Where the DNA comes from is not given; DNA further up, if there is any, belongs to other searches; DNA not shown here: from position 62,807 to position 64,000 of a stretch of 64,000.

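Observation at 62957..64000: Diguanylate cyclase fused to a glycogen-binding (CBM48-like) module, immediately downstream of nrdR-nrdJ-dcd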

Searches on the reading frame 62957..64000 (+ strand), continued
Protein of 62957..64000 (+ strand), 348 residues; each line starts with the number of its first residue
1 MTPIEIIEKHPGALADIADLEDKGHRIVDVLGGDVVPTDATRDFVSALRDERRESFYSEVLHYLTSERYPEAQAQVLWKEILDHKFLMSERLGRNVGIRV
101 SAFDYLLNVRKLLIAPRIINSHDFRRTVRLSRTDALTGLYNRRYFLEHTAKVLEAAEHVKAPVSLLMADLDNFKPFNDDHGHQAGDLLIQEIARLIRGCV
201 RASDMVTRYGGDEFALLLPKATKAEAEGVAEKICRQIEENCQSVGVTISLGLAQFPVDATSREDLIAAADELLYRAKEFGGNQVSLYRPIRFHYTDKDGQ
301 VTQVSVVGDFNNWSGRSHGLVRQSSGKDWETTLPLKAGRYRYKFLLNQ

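Call 12: find_encoding_contigs(protein=P0034, flank=8000, max_places=1)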
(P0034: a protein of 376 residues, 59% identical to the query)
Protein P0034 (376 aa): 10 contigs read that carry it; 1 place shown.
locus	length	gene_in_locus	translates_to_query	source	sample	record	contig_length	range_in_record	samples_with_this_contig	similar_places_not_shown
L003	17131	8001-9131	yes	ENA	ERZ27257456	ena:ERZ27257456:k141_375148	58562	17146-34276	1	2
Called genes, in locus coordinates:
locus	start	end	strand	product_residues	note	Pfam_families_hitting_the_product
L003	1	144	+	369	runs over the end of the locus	PF02463:SMC_N, PF13175:AAA_15, PF13476:AAA_23, PF13514:AAA_27 (weak), PF13304:AAA_21 (weak)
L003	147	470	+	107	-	PF05258:DciA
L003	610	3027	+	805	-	PF02518:HATPase_c, PF00204:DNA_gyraseB, PF01751:Toprim, PF21249:GyrB_hook (weak), PF00986:DNA_gyraseB_C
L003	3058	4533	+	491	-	PF00291:PALP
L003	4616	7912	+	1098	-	PF25596:CPSase_L_D1, PF02222:ATP-grasp (faint), PF02786:CPSase_L_D2, PF02787:CPSase_L_D3, PF25596:CPSase_L_D1, PF02786:CPSase_L_D2, PF15632:ATPgrasp_Ter (weak), PF02142:MGS, +1 more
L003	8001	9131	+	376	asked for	PF00990:GGDEF, PF02922:CBM_48 (weak), PF16561:AMPK1_CBM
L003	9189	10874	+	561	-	-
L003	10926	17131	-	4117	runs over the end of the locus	PF00082:Peptidase_S8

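Call 13: find_encoding_contigs(protein=P0067, flank=8000, max_places=1)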
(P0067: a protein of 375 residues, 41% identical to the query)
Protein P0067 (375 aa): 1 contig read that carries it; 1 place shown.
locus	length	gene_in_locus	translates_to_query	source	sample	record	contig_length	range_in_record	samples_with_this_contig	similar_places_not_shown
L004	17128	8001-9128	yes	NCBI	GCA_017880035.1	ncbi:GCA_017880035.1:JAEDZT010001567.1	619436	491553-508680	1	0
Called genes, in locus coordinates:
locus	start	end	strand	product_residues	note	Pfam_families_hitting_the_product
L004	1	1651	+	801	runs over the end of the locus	PF00535:Glycos_transf_2, PF10111:Glyco_tranf_2_2, PF13641:Glyco_tranf_2_3 (weak), PF02366:PMT, PF13231:PMT_2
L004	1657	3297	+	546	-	PF13231:PMT_2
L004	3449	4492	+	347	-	PF01370:Epimerase, PF04321:RmlD_sub_bind, PF16363:GDP_Man_Dehyd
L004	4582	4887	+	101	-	-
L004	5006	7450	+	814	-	PF00133:tRNA-synt_1, PF01406:tRNA-synt_1e (faint), PF01921:tRNA-synt_1f (faint), PF09334:tRNA-synt_1g, PF13603:tRNA-synt_1_2, PF00133:tRNA-synt_1, PF08264:Anticodon_1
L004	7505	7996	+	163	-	PF22811:Zn_ribbon_NrdR, PF03477:ATP-cone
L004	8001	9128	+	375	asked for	PF13224:DUF4032 (weak), PF00990:GGDEF, PF16561:AMPK1_CBM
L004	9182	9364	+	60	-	-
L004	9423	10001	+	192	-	PF13207:AAA_17, PF13238:AAA_18 (weak)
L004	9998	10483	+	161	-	PF00383:dCMP_cyt_deam_1, PF14437:MafB19-deam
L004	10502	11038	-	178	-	PF00334:NDK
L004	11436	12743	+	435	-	PF07498:Rho_N, PF07497:Rho_RNA_bind, PF00006:ATP-synt_ab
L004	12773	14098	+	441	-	PF07690:MFS_1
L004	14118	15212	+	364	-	PF00696:AA_kinase, PF01472:PUA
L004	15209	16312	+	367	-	PF01926:MMR_HSR1, PF02421:FeoB_N (weak), PF02824:TGS (weak), PF06071:YchF-GTPase_C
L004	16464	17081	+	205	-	PF00376:MerR, PF13411:MerR_1, PF00072:Response_reg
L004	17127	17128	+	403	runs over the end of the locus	PF00988:CPSase_sm_chain, PF00117:GATase, PF07722:Peptidase_C26 (weak)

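Call 14: find_related_loci(query=A1, collection=genome_contigs, flank=10000)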
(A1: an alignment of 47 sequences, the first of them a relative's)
Query A1 (375 aa) in genome_contigs; peptide patterns used: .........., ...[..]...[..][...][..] (x = any residue, [..] = any of these).
600 stretches matched a pattern (row limit reached: there are more); 599 encode a relative of the query (tblastn E <= 1e-3); the best 80 are kept; 80 distinct loci.
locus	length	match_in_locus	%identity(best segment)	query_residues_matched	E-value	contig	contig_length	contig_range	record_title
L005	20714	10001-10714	43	57-287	2e-53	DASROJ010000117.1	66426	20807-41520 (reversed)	MAG TPA_asm: Patescibacteria group bacterium isolate SMAG_U10265 k141_766902, whole genome shotgun sequence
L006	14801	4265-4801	44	113-285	3e-44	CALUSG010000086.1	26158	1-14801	MAG: Candidatus Gastranaerophilales bacterium isolate E21__bin158 genome assembly, contig: E21__k127_4268185, whole geno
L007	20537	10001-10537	42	113-285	7e-44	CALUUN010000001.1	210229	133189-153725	MAG: Candidatus Gastranaerophilales bacterium isolate BRZ_MV__bin6 genome assembly, contig: BRZ_MV__NODE_30_length_21022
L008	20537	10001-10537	43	113-285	1e-43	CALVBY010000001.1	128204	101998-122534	MAG: Candidatus Gastranaerophilales bacterium isolate BRZ_LT__bin40 genome assembly, contig: BRZ_LT__NODE_164_length_128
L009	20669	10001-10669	39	70-285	8e-43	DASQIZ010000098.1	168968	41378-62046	MAG TPA_asm: Gemmatimonadales bacterium isolate SMAG_U11872 k141_2883401, whole genome shotgun sequence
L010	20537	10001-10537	44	112-284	2e-42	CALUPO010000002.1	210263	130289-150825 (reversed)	MAG: Candidatus Gastranaerophilales bacterium isolate BRZ_DS__bin68 genome assembly, contig: BRZ_DS__NODE_58_length_2102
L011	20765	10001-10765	33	45-294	8e-41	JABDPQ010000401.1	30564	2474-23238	MAG: Desulfobacterales bacterium isolate Site_B18 k127_1970951, whole genome shotgun sequence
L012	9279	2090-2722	37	80-286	1e-39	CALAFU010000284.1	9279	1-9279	MAG TPA_asm: uncultured Candidatus Melainabacteria bacterium isolate SRR1747054_bin.71_CONCOCT_v1.1_MAG genome assembly,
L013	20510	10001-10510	42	124-289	1e-37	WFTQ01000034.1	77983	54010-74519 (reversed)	MAG: bacterium isolate S139_29_esom k151_29991, whole genome shotgun sequence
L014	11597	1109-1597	45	130-287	2e-36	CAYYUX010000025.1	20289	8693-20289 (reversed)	MAG TPA_asm: uncultured Thermodesulfobacteriota bacterium isolate SRP216583_co1_141 genome assembly, contig: NODE_2094_l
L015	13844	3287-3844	41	104-285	1e-36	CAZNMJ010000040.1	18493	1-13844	MAG TPA_asm: uncultured Anaerolineales bacterium isolate SRP239594_co1_144 genome assembly, contig: NODE_1204_length_184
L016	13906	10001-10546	38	100-284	3e-36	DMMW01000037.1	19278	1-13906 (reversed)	MAG TPA_asm: Elusimicrobia bacterium isolate UBA9627 contig_93, whole genome shotgun sequence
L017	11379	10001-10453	44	129-284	3e-36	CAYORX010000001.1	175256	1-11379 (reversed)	MAG TPA_asm: uncultured Eubacteriales bacterium isolate SRP192927_co8_33 genome assembly, contig: NODE_28_length_175256_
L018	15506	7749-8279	43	130-297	3e-36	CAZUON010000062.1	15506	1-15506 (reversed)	MAG TPA_asm: uncultured Glaciecola sp. isolate SRP268394_co2_212 genome assembly, contig: NODE_5862_length_15506_cov_17.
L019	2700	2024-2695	35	60-278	4e-36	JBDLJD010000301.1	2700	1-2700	MAG: Thermodesulfobacteriota bacterium isolate MAG075 MAG075_301, whole genome shotgun sequence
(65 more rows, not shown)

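Call 16: find_encoding_contigs(protein=P0073, flank=8000, max_places=1)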
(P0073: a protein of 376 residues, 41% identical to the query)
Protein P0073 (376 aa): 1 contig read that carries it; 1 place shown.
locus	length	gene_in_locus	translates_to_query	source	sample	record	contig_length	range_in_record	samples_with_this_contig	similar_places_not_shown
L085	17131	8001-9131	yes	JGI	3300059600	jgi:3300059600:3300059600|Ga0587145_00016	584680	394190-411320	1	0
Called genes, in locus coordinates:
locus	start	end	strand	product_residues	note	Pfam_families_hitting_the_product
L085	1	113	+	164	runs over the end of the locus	-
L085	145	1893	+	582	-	PF07660:STN, PF03958:Secretin_N, PF00263:Secretin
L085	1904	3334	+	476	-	-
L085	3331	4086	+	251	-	PF00535:Glycos_transf_2, PF13641:Glyco_tranf_2_3 (weak)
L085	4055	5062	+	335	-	PF00480:ROK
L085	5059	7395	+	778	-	-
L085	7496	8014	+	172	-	PF22811:Zn_ribbon_NrdR, PF03477:ATP-cone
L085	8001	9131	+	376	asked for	PF00990:GGDEF, PF16561:AMPK1_CBM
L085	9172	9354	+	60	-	-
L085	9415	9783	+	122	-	PF07009:NusG_II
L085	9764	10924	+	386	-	PF07456:Hpre_diP_synt_I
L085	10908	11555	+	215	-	PF13207:AAA_17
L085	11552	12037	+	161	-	PF00383:dCMP_cyt_deam_1, PF14437:MafB19-deam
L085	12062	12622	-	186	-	PF00334:NDK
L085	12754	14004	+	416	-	PF07690:MFS_1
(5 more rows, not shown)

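Call 17: find_encoding_contigs(protein=P0004, flank=8000, max_places=1)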
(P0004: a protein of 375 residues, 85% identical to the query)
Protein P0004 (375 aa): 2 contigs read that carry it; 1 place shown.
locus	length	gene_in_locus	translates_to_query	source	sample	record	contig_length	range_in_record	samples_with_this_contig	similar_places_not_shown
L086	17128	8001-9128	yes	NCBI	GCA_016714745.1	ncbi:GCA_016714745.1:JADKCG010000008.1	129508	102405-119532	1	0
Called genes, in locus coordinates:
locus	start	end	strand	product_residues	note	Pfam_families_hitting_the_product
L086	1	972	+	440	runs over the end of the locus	PF06722:EryCIII-like_C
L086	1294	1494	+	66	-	-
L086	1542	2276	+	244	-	PF21926:FeeM, PF13444:Acetyltransf_5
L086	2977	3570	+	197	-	PF22811:Zn_ribbon_NrdR, PF03477:ATP-cone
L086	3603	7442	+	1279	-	PF00317:Ribonuc_red_lgN, PF02867:Ribonuc_red_lgC, PF14890:Intein_splicing, PF14528:LAGLIDADG_3, PF12637:TSCPD (weak)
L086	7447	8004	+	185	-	PF22769:DCD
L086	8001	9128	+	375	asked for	PF00990:GGDEF, PF16561:AMPK1_CBM, PF02922:CBM_48 (weak)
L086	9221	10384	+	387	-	PF00478:IMPDH, PF03060:NMO (faint), PF01070:FMN_dh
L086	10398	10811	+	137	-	PF22091:DUF6941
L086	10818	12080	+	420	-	PF01555:N6_N4_Mtase, PF01170:UPF0020 (faint)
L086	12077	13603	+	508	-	PF00117:GATase, PF07722:Peptidase_C26 (weak), PF02540:NAD_synthase, PF03054:tRNA_Me_trans (faint), PF00958:GMP_synt_C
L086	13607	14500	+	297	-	PF01259:SAICAR_synt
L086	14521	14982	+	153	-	PF02700:PurS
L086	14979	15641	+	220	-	PF18072:FGAR-AT_linker, PF00586:AIRS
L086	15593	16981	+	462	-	PF02769:AIRS_C, PF22689:FGAR-AT_PurM_N-like (weak), PF00586:AIRS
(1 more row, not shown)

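Call 19: find_encoding_contigs(protein=P0040, flank=8000, max_places=1)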
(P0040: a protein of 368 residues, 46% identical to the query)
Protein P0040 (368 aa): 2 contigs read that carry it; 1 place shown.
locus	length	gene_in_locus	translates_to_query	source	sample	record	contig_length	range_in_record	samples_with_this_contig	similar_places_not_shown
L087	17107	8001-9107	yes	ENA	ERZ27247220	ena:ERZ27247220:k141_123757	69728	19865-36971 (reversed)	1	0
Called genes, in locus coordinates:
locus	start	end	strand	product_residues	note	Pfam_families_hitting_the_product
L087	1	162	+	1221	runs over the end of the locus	PF17210:SdrD_B (faint), PF22904:NOMO1-like_2nd (faint), PF13620:CarboxypepD_reg, PF13715:CarbopepD_reg_2, PF14686:fn3_3 (faint), PF17802:SpaA (weak)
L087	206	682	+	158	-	-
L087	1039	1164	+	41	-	-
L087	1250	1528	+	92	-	-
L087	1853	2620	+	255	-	PF23023:Anti-Pycsar_Apyc1 (weak), PF13483:Lactamase_B_3 (weak), PF00753:Lactamase_B, PF12706:Lactamase_B_2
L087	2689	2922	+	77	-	PF09413:DUF2007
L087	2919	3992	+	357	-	PF14486:DUF4432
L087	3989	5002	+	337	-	PF01137:RTC, PF05189:RTC_insert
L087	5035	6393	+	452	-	PF01464:SLT, PF01476:LysM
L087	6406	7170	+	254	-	PF01209:Ubie_methyltran, PF13489:Methyltransf_23, PF02353:CMAS (weak), PF05175:MTS (weak), PF13847:Methyltransf_31, PF08241:Methyltransf_11, PF08242:Methyltransf_12, PF13649:Methyltransf_25, +1 more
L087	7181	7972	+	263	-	PF01026:TatD_DNase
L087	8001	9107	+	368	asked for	PF00990:GGDEF, PF02922:CBM_48 (weak), PF16561:AMPK1_CBM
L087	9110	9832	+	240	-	PF13484:Fer4_16 (weak)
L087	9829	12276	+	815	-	PF16927:HisKA_7TM, PF01590:GAF (weak), PF13492:GAF_3, PF01590:GAF, PF13185:GAF_2, PF13492:GAF_3, PF01966:HD, PF13487:HD_5, +1 more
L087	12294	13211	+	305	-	PF02517:Rce1-like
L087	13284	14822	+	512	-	PF13091:PLDc_2 (weak), PF04055:Radical_SAM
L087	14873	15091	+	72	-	-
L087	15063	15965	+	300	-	PF01156:IU_nuc_hydro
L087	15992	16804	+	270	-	PF13489:Methyltransf_23, PF13649:Methyltransf_25, PF08241:Methyltransf_11, PF08242:Methyltransf_12 (weak)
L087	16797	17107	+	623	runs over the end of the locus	-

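Call 20: find_encoding_contigs(protein=P0077, flank=8000, max_places=1)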
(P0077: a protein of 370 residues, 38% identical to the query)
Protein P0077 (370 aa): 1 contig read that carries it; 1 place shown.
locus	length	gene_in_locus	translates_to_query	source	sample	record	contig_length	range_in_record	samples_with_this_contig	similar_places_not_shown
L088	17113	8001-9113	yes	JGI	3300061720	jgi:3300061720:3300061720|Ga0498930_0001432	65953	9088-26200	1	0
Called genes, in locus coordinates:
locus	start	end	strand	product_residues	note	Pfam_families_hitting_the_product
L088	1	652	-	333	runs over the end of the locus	PF03706:LPG_synthase_TM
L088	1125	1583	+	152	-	-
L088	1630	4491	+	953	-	PF00176:SNF2-rel_dom, PF18339:Tudor_1_RapA, PF18337:Tudor_RapA, PF00270:DEAD (weak), PF04851:ResIII, PF00271:Helicase_C, PF12137:RapA_C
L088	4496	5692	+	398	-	PF09587:PGA_cap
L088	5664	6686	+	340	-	PF09587:PGA_cap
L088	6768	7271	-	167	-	PF01740:STAS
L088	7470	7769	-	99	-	-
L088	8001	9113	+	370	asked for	PF00990:GGDEF, PF16561:AMPK1_CBM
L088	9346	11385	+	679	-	PF02518:HATPase_c, PF00072:Response_reg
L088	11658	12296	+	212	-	-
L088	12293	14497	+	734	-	-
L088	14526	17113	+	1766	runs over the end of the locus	PF12458:DUF3686, PF25472:DUF7902, PF00004:AAA (weak), PF07728:AAA_5 (faint)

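Call 21: find_encoding_contigs(protein=P0015, flank=8000, max_places=1)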
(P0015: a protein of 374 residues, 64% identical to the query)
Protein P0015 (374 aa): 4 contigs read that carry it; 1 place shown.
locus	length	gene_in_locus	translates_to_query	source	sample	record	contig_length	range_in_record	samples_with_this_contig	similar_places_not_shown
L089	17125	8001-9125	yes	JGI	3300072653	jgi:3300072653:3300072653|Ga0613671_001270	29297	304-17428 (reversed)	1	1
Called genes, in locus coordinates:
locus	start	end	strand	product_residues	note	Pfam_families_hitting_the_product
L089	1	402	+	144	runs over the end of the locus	PF04355:BamE (weak), PF09851:SHOCT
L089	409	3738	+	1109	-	PF25596:CPSase_L_D1, PF02786:CPSase_L_D2, PF02787:CPSase_L_D3, PF25596:CPSase_L_D1, PF02786:CPSase_L_D2, PF02222:ATP-grasp, PF07478:Dala_Dala_lig_C (weak), PF02142:MGS, +2 more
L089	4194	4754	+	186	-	PF22811:Zn_ribbon_NrdR, PF03477:ATP-cone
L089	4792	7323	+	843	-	PF00317:Ribonuc_red_lgN, PF02867:Ribonuc_red_lgC, PF12637:TSCPD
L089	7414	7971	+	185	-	PF22769:DCD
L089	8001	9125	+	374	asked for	PF13224:DUF4032 (faint), PF00990:GGDEF, PF02922:CBM_48 (weak), PF16561:AMPK1_CBM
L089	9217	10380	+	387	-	PF00478:IMPDH, PF01070:FMN_dh, PF05690:ThiG (faint)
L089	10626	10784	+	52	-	-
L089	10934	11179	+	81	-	-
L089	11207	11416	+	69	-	-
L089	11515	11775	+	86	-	PF06262:Zincin_1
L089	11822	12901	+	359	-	-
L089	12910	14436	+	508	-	PF00117:GATase, PF07722:Peptidase_C26 (faint), PF02540:NAD_synthase (weak), PF00764:Arginosuc_synth (faint), PF03054:tRNA_Me_trans (weak), PF00958:GMP_synt_C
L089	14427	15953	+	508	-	PF25182:NonGDSL, PF13472:Lipase_GDSL_2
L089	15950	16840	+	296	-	PF01259:SAICAR_synt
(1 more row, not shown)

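Call 22: predict_structure(alignment_id=A1)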
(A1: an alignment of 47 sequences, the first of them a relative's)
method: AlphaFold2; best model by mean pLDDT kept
length: 375 residues; sequences in the alignment: 47
mean_pLDDT: 89.0   pTM: 0.66
mean pLDDT of the five models: 89.0, 88.7, 87.7, 87.1, 84.9
residues with pLDDT >= 90: 249; 70-90: 95; 50-70: 22; < 50: 9
segments of 3 or more residues with pLDDT < 50: 1-6, 114-116
pLDDT, mean of each block of 10 residues (from residue 1): 48 64 81 86 86 89 79 92 91 86 79 55 73 90 91 94 98 96 95 98 95 96 97 98 95 97 97 94 96 94 96 93 93 96 96 95 93 94
secondary structure, 60 per line:
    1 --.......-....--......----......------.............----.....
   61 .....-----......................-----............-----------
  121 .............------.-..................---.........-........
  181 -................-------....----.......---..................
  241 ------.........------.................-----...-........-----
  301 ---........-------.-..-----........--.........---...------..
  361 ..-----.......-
elements in order: H3-9 H11-14 H17-22 H27-32 H39-51 H56-65 H71-92 H98-109 H121-132 H142-159 E163-171 H173-180 H182-197 E205-208 E213-219 H223-240 E247-255 H262-278 E284-286 E288-295 E304-308 E328-335 E338-346 E350-352 E359-362 E368-374

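Call 28: fold_search(model_id=the predicted structure, library=pdb)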
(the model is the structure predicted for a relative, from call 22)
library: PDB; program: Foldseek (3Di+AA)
matches with E <= 10: 1342; with E <= 0.001: 233
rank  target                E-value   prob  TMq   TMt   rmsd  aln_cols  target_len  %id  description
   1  3i5c_A                4.4e-16  1.00  0.40  0.74   3.4       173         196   39  Crystal structure of a fusion protein containing the leucine zipper of GCN4 and the GGDEF domain of WspR from Pseudomo (released 2009-08-18)
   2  6et7_B                9.5e-16  1.00  0.42  0.25  10.2       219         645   28  Activated heterodimer of the bacteriophytochrome regulated diguanylyl cyclase variant - S505V A526V - from Idiomarina  (released 2018-06-13)
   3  3i5a                  1.1e-15  1.00  0.41  0.48   8.5       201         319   36  Crystal structure of full-length WpsR from Pseudomonas syringae (released 2009-08-18)
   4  5llw_A                1.4e-15  1.00  0.41  0.24   4.9       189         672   31  Bacteriophytochrome activated diguanylyl cyclase from Idiomarina species A28L (released 2017-03-15)
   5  5euh_A                1.6e-15  1.00  0.39  0.87   2.0       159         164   43  Crystal structure of the c-di-GMP-bound GGDEF domain of P. fluorescens GcbC (released 2015-12-30)
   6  3i5c_B                1.7e-15  1.00  0.40  0.74   3.4       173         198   38  Crystal structure of a fusion protein containing the leucine zipper of GCN4 and the GGDEF domain of WspR from Pseudomo (released 2009-08-18)
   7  9t28                  2.5e-15  1.00  0.38  0.82   2.6       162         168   40  WspR response regulator with crystallization epitope mutations G306D:G308D (released 2025-12-10)
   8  4wxo_A                2.5e-15  1.00  0.38  0.77   3.6       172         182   37  SadC (300-487) from Pseudomonas aeruginosa PAO1 (released 2015-11-18)
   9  3ign                  2.6e-15  1.00  0.40  0.87   2.4       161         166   38  Crystal Structure of the GGDEF domain from Marinobacter aquaeolei diguanylate cyclase complexed with c-di-GMP - Northeas (released 2009-08-11)
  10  4urg_B                2.8e-15  1.00  0.37  0.87   2.5       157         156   39  Crystal Structure of GGDEF domain from T.maritima (active-like dimer) (released 2014-10-08)
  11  5llx_B                3.3e-15  1.00  0.42  0.24   5.8       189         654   31  Bacteriophytochrome activated diguanylyl cyclase from Idiomarina species A28L with GTP bound (released 2017-03-15)
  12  2wb4_B                3.7e-15  1.00  0.39  0.34   6.6       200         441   32  activated diguanylate cyclase PleD in complex with c-di-GMP (released 2010-04-21)
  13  4urs_A                6.0e-15  1.00  0.38  0.86   2.2       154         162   39  Crystal Structure of GGDEF domain from T.maritima (released 2014-10-08)
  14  9g86_A                7.7e-15  1.00  0.39  0.33   6.3       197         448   32  Structure of Response regulator PleD in complex with c-diGMP and pppGpp (released 2025-08-06)
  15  3bre_B                7.7e-15  1.00  0.39  0.44   9.1       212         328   33  Crystal Structure of P.aeruginosa PA3702 (released 2008-04-01)
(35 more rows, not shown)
